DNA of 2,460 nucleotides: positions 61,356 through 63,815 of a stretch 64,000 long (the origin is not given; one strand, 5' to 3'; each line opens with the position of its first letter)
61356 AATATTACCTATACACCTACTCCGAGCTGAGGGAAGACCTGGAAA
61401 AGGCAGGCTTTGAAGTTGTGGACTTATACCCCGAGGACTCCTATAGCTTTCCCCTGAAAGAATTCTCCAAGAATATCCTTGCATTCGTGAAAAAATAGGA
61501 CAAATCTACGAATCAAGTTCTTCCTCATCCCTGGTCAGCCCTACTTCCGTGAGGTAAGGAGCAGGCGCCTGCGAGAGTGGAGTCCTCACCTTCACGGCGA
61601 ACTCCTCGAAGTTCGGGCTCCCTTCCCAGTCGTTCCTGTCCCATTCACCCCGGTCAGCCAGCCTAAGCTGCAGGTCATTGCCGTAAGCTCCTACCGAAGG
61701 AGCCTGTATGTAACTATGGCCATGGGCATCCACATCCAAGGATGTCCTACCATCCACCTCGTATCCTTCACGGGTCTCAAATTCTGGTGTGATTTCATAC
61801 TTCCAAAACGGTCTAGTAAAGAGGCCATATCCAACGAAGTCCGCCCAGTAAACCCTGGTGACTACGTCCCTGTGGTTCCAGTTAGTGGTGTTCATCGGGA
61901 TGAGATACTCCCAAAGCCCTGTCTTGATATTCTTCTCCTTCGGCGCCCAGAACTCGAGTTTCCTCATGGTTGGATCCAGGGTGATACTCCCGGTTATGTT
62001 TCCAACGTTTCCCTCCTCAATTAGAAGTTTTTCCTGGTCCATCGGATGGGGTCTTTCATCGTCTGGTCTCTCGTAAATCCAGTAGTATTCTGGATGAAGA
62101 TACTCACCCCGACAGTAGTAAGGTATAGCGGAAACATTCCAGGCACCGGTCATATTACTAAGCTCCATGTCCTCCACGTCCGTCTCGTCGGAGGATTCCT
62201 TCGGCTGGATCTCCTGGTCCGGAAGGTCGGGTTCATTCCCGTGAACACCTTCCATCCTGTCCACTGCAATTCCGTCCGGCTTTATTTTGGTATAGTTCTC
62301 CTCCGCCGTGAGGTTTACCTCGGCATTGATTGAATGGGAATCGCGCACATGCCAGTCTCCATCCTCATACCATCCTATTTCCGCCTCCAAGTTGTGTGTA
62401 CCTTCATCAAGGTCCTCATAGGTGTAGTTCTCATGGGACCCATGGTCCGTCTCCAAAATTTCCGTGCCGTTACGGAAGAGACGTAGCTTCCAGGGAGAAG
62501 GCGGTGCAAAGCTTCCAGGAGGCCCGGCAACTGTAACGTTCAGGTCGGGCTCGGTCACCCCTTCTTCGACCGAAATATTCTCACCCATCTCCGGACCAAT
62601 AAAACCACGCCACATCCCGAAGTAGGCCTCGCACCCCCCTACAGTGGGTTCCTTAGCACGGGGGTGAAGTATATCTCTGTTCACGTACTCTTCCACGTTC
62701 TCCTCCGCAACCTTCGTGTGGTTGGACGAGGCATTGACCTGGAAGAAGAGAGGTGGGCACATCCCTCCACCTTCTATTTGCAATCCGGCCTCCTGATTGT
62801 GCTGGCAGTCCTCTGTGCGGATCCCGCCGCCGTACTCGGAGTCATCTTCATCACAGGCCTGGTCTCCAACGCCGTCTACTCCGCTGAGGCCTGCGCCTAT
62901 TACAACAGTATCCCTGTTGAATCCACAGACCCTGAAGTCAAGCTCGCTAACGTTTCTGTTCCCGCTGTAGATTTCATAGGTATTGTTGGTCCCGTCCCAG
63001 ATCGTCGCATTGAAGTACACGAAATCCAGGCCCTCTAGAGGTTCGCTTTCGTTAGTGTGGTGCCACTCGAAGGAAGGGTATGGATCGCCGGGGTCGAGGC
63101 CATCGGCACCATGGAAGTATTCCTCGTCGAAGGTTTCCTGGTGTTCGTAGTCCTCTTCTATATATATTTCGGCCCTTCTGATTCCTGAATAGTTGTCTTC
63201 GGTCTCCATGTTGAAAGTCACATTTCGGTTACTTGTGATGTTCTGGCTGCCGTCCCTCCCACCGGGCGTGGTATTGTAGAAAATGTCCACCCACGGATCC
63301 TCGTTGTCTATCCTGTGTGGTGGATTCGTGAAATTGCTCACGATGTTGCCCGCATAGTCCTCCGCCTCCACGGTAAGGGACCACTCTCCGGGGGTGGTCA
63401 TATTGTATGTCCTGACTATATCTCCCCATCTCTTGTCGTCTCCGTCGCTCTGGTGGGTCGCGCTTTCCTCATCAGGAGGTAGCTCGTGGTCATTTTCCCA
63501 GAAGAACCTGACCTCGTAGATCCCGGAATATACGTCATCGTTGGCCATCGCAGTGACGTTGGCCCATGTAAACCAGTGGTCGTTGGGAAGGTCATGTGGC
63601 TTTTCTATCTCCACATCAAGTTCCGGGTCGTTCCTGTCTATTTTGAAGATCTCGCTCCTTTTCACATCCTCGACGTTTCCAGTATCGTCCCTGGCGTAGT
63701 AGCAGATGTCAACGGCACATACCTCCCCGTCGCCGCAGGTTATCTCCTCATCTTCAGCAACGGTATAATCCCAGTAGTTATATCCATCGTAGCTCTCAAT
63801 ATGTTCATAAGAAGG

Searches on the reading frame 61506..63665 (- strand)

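Call 10: search_protein_families(library=pfam, proteins=[window:61506-63665:-], max_evalue=0.1)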
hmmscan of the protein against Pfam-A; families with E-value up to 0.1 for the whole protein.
window:61506-63665:- (719 aa): 2 families
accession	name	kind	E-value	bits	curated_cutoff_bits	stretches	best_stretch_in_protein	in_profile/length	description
PF17957.7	Big_7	-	0.0024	18.9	24.1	0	141-170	12-40/70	Bacterial Ig domain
PF19077.6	Big_13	-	0.01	16.7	27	0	89-110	71-92/102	Bacterial Ig-like domain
